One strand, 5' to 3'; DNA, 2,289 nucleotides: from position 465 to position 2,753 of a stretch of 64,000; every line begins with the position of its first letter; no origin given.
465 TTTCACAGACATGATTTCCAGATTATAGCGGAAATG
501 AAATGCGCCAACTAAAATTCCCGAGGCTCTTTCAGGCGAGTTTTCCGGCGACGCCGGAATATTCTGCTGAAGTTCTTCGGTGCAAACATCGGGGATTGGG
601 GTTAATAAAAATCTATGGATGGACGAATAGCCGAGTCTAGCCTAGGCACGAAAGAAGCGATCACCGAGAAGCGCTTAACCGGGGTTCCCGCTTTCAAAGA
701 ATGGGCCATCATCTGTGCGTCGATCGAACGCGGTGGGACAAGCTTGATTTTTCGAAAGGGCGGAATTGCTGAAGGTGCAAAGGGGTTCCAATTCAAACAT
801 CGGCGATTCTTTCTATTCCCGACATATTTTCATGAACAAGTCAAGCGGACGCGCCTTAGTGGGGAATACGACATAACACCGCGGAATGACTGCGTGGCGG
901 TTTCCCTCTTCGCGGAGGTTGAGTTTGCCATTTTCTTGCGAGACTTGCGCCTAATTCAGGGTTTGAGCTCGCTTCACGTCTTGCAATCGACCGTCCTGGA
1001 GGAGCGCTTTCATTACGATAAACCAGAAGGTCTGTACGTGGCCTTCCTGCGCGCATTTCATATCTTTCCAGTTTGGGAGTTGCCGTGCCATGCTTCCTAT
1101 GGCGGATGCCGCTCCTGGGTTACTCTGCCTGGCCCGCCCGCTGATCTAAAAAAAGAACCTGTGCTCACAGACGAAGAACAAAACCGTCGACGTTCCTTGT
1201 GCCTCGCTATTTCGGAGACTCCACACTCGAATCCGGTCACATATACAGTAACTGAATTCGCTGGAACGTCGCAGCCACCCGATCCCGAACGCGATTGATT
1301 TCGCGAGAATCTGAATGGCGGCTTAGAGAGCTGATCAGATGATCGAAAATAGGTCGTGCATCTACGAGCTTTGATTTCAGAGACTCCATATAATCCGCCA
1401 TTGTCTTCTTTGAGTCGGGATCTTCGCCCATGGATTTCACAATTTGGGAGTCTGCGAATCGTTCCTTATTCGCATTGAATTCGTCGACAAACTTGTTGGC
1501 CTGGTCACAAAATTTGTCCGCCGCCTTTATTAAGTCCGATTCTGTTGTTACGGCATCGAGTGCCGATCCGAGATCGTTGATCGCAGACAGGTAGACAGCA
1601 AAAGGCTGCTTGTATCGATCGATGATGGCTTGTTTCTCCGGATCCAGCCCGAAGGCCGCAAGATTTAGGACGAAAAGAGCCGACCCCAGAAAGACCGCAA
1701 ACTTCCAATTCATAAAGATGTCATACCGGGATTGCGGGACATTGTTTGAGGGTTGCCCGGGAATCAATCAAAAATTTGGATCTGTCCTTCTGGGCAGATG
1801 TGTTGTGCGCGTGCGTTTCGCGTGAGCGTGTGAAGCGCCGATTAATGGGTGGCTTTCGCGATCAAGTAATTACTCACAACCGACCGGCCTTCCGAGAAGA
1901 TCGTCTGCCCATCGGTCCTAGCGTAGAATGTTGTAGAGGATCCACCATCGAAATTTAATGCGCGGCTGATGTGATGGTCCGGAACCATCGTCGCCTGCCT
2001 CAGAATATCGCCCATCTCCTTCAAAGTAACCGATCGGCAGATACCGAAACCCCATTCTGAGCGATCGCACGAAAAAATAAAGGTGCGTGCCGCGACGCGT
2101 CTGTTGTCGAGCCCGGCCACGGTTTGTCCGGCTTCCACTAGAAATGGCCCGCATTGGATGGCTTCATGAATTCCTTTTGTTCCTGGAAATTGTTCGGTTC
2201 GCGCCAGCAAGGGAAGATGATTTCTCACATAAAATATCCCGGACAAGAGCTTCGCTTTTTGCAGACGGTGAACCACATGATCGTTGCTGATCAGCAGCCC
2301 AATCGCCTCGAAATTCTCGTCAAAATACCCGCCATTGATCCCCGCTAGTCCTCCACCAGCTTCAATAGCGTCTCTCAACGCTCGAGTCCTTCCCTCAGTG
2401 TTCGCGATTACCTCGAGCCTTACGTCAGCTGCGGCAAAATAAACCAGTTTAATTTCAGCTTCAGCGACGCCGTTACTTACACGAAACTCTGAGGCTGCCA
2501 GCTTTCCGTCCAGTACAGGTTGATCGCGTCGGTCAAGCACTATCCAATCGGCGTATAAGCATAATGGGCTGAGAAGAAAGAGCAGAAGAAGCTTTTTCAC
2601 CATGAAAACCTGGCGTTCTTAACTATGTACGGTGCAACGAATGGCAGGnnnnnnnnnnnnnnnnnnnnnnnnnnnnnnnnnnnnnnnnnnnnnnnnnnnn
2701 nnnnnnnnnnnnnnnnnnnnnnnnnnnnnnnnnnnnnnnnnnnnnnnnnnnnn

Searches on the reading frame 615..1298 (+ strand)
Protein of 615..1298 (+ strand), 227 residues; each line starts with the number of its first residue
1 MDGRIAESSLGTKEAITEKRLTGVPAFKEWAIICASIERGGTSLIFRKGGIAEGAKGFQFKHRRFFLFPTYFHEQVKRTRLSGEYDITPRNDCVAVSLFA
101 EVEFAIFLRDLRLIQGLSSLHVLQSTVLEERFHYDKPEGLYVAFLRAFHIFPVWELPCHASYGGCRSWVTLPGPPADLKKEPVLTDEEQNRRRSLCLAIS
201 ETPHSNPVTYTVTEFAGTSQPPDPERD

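Call 27: search_protein_families(library=pfam, proteins=[window:615-1298:+], max_evalue=0.00001)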
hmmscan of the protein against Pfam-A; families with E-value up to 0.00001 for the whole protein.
window:615-1298:+ (227 aa): 1 family
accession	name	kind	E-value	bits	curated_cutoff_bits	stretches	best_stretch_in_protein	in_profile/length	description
PF08819.17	DUF1802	-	4.9e-40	137.6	25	1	26-193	1-172/174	Domain of unknown function (DUF1802)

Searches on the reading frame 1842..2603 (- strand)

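Call 27: search_protein_families(library=pfam, proteins=[window:1842-2603:-], max_evalue=0.00001)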
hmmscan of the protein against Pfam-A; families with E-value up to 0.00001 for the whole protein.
window:1842-2603:- (253 aa): 1 family
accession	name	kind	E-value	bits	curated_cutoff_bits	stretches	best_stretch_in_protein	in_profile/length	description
PF09992.14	NAGPA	-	5.3e-16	59.7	25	1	86-235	4-154/169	Phosphodiester glycosidase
